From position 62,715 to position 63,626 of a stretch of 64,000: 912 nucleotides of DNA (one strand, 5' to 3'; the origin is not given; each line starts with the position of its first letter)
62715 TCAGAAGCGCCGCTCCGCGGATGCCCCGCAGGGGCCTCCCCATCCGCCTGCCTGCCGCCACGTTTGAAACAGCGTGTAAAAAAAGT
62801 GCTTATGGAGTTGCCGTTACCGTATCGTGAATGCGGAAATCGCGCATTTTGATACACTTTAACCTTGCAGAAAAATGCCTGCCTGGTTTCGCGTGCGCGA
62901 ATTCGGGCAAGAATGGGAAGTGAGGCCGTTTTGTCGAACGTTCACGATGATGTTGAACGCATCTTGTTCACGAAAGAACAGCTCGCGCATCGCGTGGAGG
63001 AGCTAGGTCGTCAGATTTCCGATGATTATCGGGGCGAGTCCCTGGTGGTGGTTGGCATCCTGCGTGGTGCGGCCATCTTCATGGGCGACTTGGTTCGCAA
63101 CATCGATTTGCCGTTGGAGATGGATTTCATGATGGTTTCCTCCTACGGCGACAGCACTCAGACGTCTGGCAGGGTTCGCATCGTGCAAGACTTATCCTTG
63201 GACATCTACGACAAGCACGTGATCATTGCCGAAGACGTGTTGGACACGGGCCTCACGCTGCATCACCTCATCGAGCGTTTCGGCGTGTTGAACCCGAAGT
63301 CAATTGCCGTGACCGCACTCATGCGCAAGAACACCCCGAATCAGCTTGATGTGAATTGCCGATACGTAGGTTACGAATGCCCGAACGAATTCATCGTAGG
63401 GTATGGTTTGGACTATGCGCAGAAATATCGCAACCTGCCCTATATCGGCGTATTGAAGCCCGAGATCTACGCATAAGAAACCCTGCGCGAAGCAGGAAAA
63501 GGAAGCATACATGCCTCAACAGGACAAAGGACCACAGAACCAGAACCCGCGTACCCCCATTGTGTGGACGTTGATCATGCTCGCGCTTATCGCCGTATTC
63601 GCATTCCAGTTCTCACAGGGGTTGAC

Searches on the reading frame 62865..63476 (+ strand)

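Call 85: search_protein_families(library=pfam, proteins=[window:62865-63476:+], max_evalue=0.00001)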
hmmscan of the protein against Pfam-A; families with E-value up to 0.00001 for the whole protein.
window:62865-63476:+ (203 aa): 1 family
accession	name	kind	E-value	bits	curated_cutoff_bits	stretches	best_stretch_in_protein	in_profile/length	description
PF00156.33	Pribosyltran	-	3.5e-25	88.6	26.3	1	38-184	9-157/158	Phosphoribosyl transferase domain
